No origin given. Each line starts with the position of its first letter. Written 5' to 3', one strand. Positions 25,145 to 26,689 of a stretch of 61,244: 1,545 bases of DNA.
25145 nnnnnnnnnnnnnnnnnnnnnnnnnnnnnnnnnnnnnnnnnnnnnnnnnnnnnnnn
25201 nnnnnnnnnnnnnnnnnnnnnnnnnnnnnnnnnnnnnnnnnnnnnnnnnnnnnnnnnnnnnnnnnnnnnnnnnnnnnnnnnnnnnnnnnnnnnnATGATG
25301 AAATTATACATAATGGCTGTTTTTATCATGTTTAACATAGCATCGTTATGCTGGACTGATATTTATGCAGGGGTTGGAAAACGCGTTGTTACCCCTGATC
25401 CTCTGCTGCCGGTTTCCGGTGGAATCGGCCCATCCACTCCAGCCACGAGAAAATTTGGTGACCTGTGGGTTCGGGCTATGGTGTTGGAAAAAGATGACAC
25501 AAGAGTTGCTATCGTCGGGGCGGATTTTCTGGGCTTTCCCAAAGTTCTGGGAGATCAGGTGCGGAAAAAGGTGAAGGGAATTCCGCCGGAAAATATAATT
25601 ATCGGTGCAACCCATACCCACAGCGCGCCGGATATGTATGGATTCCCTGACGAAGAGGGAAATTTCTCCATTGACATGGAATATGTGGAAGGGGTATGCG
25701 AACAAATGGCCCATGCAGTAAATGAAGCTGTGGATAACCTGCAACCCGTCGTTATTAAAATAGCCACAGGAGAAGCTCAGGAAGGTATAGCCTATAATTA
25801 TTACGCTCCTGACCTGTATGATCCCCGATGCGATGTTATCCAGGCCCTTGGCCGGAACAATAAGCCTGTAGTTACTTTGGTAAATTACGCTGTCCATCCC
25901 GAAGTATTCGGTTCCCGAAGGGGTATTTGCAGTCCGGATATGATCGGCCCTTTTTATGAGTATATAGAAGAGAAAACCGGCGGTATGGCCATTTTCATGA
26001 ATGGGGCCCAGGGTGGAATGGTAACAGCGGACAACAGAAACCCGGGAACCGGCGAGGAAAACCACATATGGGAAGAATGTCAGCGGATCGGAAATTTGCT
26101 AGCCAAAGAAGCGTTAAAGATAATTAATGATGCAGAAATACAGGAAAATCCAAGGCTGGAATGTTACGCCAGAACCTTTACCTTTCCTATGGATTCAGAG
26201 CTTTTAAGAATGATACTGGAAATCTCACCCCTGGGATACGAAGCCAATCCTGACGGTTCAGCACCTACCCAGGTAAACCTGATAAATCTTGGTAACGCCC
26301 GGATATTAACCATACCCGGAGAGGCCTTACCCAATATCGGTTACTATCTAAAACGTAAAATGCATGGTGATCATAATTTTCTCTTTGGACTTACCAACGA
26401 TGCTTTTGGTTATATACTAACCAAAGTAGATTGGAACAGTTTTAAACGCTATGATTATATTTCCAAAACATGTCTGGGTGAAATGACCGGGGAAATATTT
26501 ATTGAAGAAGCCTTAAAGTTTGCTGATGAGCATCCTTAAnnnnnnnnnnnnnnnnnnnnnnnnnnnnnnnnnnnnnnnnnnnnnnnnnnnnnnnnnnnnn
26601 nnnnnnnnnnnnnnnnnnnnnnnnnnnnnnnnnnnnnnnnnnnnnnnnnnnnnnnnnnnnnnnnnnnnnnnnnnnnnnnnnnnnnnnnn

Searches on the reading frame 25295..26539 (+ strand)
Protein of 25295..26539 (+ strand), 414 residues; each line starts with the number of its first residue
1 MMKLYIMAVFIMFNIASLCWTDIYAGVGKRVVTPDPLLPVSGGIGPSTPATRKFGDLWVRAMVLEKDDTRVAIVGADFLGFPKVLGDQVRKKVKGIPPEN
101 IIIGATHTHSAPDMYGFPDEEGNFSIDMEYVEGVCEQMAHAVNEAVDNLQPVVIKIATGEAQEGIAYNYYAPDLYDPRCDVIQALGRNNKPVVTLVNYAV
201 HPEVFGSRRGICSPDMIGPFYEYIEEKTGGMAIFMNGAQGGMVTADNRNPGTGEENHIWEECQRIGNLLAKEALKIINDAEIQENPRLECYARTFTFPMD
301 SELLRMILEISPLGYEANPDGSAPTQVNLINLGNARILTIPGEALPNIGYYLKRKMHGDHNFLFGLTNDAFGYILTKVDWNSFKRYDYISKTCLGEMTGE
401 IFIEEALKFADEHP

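Call 40: search_protein_families(library=pfam, proteins=[window:25295-26539:+], max_evalue=0.00001)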
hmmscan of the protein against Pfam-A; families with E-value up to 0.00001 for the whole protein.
window:25295-26539:+ (414 aa): 1 family
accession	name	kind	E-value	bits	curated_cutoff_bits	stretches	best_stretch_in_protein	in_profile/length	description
PF09843.14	DUF2070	-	2.4e-06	26.6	30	1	48-161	409-522/561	Predicted membrane protein (DUF2070)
